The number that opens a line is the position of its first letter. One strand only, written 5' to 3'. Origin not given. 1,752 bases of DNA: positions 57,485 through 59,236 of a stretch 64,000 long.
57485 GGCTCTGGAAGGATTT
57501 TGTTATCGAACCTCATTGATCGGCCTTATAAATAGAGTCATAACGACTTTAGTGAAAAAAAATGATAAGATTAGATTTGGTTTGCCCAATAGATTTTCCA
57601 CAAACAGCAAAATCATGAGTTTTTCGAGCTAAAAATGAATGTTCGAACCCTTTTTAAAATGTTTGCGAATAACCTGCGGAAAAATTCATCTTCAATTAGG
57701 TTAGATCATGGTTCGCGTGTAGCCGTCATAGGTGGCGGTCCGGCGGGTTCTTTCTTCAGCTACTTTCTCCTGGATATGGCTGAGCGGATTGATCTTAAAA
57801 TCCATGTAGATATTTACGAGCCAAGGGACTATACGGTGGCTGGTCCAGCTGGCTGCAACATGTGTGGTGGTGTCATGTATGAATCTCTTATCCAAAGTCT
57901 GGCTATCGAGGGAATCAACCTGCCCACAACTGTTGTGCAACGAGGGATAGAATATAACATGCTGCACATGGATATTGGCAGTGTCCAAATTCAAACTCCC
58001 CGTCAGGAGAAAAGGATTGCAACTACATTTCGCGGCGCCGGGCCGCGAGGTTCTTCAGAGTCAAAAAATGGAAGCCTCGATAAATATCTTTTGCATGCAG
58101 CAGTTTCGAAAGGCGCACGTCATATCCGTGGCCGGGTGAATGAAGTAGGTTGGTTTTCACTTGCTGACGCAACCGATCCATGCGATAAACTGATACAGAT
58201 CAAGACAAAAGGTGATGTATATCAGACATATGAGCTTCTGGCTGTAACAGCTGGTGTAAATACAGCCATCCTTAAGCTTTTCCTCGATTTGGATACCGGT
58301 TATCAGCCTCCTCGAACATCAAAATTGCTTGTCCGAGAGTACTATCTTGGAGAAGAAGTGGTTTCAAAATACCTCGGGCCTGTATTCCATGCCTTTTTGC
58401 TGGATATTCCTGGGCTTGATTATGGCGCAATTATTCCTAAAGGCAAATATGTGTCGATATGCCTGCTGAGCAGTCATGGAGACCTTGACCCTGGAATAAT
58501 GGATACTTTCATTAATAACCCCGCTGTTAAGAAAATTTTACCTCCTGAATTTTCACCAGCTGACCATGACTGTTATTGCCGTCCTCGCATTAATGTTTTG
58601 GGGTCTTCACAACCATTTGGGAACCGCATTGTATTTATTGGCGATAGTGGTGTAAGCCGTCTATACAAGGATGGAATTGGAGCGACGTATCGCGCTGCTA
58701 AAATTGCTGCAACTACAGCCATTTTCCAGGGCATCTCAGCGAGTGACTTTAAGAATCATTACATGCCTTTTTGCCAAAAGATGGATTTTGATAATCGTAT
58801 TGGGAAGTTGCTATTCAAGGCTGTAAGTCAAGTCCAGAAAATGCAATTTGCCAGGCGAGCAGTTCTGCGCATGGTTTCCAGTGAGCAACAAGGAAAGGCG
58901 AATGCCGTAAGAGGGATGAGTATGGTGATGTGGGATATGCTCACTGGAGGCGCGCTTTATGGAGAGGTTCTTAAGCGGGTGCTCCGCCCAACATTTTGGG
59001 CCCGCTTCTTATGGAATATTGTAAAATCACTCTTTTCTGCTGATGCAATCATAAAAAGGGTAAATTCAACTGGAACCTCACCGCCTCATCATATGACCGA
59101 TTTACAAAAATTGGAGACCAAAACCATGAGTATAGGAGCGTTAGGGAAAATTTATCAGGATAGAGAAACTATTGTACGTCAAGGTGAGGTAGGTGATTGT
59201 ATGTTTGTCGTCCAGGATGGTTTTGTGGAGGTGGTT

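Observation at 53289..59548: Candidate undescribed signalling system: two STAS-like paralogs, a soluble kinase, a receiver, a receiver-cyclase and a cNMP-gated flavoenzyme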

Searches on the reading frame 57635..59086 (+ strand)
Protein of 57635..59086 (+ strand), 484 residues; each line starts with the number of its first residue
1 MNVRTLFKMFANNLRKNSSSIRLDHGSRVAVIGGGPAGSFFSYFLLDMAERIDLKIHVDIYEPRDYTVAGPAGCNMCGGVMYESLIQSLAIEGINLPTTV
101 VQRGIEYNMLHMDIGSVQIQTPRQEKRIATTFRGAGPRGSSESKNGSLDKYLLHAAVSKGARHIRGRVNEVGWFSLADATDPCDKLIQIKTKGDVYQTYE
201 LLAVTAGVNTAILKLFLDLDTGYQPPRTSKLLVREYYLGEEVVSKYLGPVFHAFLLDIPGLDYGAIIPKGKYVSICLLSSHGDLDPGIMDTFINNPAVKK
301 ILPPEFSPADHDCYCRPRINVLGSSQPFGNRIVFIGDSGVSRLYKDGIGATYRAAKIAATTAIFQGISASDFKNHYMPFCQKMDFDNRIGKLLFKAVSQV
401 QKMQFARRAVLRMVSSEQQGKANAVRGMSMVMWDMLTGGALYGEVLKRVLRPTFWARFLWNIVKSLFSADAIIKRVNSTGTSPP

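Call 14: search_protein_families(library=pfam, proteins=[window:57635-59086:+], max_evalue=10)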
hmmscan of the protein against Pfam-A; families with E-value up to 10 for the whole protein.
seq(484 aa): 1 family
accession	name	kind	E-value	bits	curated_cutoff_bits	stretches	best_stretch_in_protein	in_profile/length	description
PF13450.12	NAD_binding_8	-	0.086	13.6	21.9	1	31-66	1-30/68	NAD(P)-binding Rossmann-like domain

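Call 44: search_solved_structures(query=A5, max_evalue=10, show_alignments=3)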
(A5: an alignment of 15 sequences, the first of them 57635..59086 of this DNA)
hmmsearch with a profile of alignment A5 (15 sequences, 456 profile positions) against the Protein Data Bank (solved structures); distinct sequences matched with E-value up to 10: 25.
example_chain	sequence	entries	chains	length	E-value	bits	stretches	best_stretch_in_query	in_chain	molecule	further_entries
5x68_A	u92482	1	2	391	0.041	15.8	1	19-64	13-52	Kynurenine 3-monooxygenase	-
7fco_A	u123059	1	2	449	0.055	15.4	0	23-41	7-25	ChlB4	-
5dbj_E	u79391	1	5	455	0.057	15.3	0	18-41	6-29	FADH2-dependent halogenase PltA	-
9n5u_A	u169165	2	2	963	0.086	14.8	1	18-45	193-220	NfnA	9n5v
6nsd_A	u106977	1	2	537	0.11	14.5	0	16-50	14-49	Tryptophan halogenase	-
8twf_D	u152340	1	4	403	0.14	14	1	160-203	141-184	6-hydroxynicotinate 3-monooxygenase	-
6lkd_A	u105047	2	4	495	0.15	14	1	18-59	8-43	Kynurenine 3-monooxygenase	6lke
5m5j_A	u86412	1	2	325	0.15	13.9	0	17-38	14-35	Thioredoxin reductase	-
3i3l_A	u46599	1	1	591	0.16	13.9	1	20-44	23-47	Alkylhalidase CmlS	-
5uao_A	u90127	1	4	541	0.16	13.9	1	139-199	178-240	Tryptophane-5-halogenase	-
5buk_A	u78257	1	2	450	0.26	13.2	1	22-56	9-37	FADH2-dependent halogenase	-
5tue_A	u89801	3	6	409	0.32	12.9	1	158-200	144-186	Tetracycline destructase Tet(50)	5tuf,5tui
8fov_A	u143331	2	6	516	0.35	12.8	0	143-193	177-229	Tryptophan 5-halogenase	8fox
8crx_t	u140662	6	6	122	0.39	12.6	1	13-77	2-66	50S ribosomal protein L24 | Large ribosomal subunit protein uL24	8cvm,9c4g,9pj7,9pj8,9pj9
7epv_A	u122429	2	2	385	0.4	12.6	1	10-51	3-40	Flavin-dependent monooxygenase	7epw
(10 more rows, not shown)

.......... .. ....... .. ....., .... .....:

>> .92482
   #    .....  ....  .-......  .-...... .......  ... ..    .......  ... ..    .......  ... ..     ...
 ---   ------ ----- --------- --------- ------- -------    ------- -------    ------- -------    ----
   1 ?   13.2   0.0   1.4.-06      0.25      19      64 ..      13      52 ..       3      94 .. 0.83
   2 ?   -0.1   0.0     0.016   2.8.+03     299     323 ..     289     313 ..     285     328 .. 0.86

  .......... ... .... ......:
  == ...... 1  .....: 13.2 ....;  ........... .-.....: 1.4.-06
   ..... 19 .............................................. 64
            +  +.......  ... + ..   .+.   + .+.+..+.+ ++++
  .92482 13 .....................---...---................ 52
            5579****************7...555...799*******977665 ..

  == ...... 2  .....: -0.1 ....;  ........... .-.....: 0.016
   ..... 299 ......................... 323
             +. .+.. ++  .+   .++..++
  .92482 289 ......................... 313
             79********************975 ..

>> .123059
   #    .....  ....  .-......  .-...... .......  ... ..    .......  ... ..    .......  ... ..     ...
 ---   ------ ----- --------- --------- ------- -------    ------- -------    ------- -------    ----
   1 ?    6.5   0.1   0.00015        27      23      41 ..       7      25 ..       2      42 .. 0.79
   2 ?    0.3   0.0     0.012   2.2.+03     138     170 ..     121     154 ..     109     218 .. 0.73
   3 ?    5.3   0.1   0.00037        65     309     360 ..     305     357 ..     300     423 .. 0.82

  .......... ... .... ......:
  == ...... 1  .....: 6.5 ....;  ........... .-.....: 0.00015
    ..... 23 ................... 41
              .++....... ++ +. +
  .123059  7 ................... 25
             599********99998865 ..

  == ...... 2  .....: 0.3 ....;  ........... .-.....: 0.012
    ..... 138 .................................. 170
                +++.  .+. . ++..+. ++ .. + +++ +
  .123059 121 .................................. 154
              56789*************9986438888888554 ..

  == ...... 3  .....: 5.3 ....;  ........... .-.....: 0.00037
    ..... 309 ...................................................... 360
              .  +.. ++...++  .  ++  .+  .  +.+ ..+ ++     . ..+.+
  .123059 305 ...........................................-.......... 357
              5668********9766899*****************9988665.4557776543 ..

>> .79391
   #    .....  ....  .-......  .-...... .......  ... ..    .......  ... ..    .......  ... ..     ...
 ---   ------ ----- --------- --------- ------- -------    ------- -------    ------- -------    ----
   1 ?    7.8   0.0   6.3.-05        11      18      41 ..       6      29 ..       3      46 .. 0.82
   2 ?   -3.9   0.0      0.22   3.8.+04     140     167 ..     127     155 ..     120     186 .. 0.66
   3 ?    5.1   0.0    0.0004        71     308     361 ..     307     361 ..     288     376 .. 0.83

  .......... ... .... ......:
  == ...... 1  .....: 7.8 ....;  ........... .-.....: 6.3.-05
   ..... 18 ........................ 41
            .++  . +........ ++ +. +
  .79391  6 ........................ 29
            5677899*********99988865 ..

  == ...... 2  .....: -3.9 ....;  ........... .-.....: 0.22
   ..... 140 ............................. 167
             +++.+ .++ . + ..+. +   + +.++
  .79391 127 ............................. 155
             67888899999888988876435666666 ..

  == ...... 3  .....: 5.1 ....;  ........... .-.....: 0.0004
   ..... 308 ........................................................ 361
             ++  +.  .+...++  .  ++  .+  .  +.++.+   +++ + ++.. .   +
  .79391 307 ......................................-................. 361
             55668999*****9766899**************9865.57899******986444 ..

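Call 53: search_protein_representatives(protein=window:57635-59086:+)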
Query: 484 residues. Proteins with E-value up to 0.001 (for the whole library): 1018; up to 1e-10: 670; up to 1e-30: 281. The best 150 are listed.
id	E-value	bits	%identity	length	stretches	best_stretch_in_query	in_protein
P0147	2.6e-216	735.3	69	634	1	5-471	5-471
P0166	9.1e-133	459.8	49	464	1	17-466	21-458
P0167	1.1e-126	439.8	47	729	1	18-473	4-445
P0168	5.3e-123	427.7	47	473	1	17-466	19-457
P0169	1.4e-121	423.0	46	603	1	22-464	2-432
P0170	3.7e-121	421.6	45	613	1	21-469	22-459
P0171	1.1e-120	420.0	47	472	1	17-464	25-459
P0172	3.9e-117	408.3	47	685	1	20-470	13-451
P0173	1.7e-116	406.2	46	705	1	22-468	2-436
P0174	1.9e-112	392.9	42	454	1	17-470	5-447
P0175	5.4e-109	381.5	45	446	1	18-469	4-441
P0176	2.6e-108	379.2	44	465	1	18-454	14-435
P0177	1.7e-107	376.5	49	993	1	23-402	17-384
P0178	7.2e-107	374.4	43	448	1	23-466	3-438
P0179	1.2e-101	357.2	42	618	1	21-474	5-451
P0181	5.7e-96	338.5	33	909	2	20-468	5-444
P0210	1.8e-74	267.6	32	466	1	15-461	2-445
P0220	3.8e-69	250.1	30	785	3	26-460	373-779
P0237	1.6e-65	238.1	34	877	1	26-463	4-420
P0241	6.0e-65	236.2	34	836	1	20-458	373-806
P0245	7.4e-64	232.6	32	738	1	22-453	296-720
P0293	3.0e-54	200.9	29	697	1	7-453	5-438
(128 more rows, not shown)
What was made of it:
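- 57635..59086 (+): FAD-binding oxidoreductase domain of an uncharacterised family. It has GGGPAG, GCNMCGG, CxCxP and GDSG...RLYKDG motifs. The family has 1018 representatives at 50% clustering (call 53).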

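Call 54: search_protein_families(library=pfam, proteins=[P0167, P0172, P0177, P0181, P0210, P0220, P0241, P0245, P0237, P0293], max_evalue=0.01)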
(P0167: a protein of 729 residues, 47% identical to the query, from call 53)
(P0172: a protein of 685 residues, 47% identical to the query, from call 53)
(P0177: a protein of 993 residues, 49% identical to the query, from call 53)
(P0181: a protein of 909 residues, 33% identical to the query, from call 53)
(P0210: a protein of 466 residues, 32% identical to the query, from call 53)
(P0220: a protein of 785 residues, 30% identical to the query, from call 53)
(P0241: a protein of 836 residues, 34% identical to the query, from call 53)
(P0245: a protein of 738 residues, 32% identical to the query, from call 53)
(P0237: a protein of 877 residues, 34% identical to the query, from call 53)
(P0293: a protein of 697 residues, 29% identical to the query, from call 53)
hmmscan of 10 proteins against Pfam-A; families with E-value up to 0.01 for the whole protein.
P0167 (729 aa): 2 families
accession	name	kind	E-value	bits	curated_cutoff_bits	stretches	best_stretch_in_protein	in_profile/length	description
PF00027.35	cNMP_binding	-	2.3e-44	149.7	27.5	2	606-687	2-84/89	Cyclic nucleotide-binding domain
PF13454.12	NAD_binding_9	-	0.0082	16.6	21.8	0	16-52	1-35/155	FAD-NAD(P)-binding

P0172 (685 aa): 2 families
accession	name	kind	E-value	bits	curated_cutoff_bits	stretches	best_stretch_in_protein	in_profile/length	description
PF00027.35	cNMP_binding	-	2.3e-21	76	27.5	1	487-569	2-85/89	Cyclic nucleotide-binding domain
PF13450.12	NAD_binding_8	-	0.0068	17.1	21.9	0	24-58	1-29/68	NAD(P)-binding Rossmann-like domain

P0177 (993 aa): 1 family
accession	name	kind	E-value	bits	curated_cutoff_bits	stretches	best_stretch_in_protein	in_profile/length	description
PF04773.18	FecR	-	6e-17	62.3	24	1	676-768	1-96/97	FecR protein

P0181 (909 aa): 11 families
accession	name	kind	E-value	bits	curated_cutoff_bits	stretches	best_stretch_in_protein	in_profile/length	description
PF04820.20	Trp_halogenase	-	3.1e-15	56.4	21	1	131-194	159-221/458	Tryptophan halogenase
PF01266.30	DAO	-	4.5e-13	49.9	27.9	1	500-535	2-31/353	FAD dependent oxidoreductase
PF07992.20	Pyr_redox_2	-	7.4e-12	45.7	26.1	1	499-656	2-111/291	Pyridine nucleotide-disulphide oxidoreductase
PF13454.12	NAD_binding_9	-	4.5e-10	40.2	21.8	0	501-530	1-30/155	FAD-NAD(P)-binding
PF01494.25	FAD_binding_3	-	6.9e-07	29.2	22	1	499-797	3-308/349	FAD binding domain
PF13450.12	NAD_binding_8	-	3.6e-05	24.4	21.9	0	502-534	1-27/68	NAD(P)-binding Rossmann-like domain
PF05834.18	Lycopene_cycl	-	4.1e-05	23.3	23.4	1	500-653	2-140/380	Lycopene cyclase protein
PF03486.20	HI0933_like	-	0.00011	22.2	50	0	499-520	2-23/244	HI0933-like protein Rossmann domain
PF13738.12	Pyr_redox_3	-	0.0013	18.5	30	0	501-520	1-20/305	Pyridine nucleotide-disulphide oxidoreductase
PF01134.28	GIDA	-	0.0045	16.6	22.1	0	499-521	1-23/391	Glucose inhibited division protein A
PF00070.33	Pyr_redox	-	0.008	17.1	22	0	500-522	2-24/82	Pyridine nucleotide-disulphide oxidoreductase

P0210 (466 aa): 2 families
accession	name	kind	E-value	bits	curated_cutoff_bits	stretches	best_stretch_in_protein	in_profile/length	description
PF01266.30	DAO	-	0.00044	20.3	27.9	0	15-62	1-42/353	FAD dependent oxidoreductase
PF13454.12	NAD_binding_9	-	0.0013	19.2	21.8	1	17-59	1-41/155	FAD-NAD(P)-binding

P0220 (785 aa): 4 families
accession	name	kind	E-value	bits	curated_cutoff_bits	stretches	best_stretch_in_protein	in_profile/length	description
PF04820.20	Trp_halogenase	-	2.7e-06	26.9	21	0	468-545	149-226/458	Tryptophan halogenase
PF01266.30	DAO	-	5e-05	23.4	27.9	0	477-583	149-256/353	FAD dependent oxidoreductase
PF01494.25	FAD_binding_3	-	0.00014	21.7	22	0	87-175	131-220/349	FAD binding domain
PF07992.20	Pyr_redox_2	-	0.00038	20.4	26.1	1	374-421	1-41/291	Pyridine nucleotide-disulphide oxidoreductase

P0241 (836 aa): 3 families
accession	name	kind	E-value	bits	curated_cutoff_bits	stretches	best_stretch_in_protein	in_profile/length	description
PF24374.1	DUF7530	-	5.7e-15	56.1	27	1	112-287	3-168/220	Family of unknown function (DUF7530)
PF13450.12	NAD_binding_8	-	0.0014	19.3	21.9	1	384-418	1-29/68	NAD(P)-binding Rossmann-like domain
PF13454.12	NAD_binding_9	-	0.0091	16.4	21.8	0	383-419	1-35/155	FAD-NAD(P)-binding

P0245 (738 aa): 2 families
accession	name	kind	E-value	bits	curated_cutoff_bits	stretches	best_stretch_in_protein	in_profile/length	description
PF24374.1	DUF7530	-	8e-17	62.2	27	1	15-250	6-217/220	Family of unknown function (DUF7530)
PF13450.12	NAD_binding_8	-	0.0097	16.6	21.9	0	305-339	1-29/68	NAD(P)-binding Rossmann-like domain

P0237 (877 aa): 4 families
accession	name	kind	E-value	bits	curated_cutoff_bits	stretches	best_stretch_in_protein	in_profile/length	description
PF07992.20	Pyr_redox_2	-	4.2e-41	141.7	26.1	1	434-752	2-290/291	Pyridine nucleotide-disulphide oxidoreductase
PF00070.33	Pyr_redox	-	2.5e-09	37.9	22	1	588-668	2-67/82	Pyridine nucleotide-disulphide oxidoreductase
PF13454.12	NAD_binding_9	-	1.3e-05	25.6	21.8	0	436-471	1-35/155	FAD-NAD(P)-binding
PF22366.1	NDH2_C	-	2.5e-05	24.8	27.7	1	781-836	6-62/62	NDH2 C-terminal domain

P0293 (697 aa): 1 family
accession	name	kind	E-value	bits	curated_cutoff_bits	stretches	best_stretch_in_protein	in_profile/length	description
PF00027.35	cNMP_binding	-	1.2e-31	108.9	27.5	2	472-555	4-87/89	Cyclic nucleotide-binding domain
